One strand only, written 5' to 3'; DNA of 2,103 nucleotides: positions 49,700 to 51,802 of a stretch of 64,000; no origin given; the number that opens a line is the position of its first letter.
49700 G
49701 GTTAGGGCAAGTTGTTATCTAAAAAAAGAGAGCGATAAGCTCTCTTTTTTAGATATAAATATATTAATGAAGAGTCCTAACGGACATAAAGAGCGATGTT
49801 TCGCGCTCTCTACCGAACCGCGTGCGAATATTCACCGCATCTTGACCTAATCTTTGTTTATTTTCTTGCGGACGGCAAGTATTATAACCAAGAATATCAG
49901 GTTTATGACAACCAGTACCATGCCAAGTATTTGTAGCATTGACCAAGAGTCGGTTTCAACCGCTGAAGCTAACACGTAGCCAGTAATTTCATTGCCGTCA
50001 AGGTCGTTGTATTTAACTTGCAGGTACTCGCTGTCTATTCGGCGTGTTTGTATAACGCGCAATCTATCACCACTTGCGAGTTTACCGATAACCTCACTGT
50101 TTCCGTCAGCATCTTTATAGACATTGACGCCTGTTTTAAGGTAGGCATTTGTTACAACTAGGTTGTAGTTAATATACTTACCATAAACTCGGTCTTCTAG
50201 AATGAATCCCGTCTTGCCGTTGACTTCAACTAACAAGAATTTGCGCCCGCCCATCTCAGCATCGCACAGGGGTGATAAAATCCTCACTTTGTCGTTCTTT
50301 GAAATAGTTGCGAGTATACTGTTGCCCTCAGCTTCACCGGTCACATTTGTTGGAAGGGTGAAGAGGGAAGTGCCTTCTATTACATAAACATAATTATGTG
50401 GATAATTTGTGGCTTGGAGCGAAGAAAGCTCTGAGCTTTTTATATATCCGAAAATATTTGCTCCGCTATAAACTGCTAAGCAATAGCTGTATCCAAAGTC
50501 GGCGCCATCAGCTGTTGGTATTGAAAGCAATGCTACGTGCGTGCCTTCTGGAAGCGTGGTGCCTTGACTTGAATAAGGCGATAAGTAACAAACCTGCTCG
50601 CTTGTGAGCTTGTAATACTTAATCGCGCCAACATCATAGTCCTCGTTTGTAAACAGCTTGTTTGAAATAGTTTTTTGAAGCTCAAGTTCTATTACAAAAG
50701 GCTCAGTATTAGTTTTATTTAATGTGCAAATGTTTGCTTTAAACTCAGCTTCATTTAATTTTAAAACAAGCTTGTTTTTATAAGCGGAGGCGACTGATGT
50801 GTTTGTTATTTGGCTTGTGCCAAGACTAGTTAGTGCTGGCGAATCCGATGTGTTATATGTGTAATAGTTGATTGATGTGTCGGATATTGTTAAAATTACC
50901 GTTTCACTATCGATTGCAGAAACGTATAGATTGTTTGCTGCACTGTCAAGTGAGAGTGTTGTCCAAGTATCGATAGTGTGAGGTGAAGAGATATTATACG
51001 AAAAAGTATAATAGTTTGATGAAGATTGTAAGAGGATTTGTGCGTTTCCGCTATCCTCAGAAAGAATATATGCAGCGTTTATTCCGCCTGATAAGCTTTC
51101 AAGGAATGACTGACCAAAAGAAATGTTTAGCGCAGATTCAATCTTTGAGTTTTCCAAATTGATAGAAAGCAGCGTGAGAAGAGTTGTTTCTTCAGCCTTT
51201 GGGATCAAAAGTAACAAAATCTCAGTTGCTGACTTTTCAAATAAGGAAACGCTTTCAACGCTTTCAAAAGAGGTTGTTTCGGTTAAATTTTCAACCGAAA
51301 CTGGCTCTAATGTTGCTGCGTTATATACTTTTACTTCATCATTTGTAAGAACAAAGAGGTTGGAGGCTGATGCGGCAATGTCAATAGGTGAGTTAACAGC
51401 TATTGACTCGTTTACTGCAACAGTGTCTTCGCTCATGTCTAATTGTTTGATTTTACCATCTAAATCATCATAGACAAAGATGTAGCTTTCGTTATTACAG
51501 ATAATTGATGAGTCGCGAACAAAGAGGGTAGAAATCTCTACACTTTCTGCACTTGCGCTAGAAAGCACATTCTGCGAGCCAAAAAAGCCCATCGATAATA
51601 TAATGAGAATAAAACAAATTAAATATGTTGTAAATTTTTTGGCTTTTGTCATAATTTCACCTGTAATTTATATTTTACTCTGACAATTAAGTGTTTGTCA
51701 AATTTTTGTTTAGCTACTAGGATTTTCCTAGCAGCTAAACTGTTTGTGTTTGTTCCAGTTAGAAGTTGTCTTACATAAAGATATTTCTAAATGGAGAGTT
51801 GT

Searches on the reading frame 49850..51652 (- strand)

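Call 11: search_protein_families(library=pfam, proteins=[window:49850-51652:-], max_evalue=0.01)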
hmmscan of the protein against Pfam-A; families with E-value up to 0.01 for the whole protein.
window:49850-51652:- (601 aa): 1 family
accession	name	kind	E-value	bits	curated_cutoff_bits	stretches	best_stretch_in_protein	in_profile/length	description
PF08239.17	SH3_3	-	8.9e-10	39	27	1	508-565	2-53/54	Bacterial SH3 domain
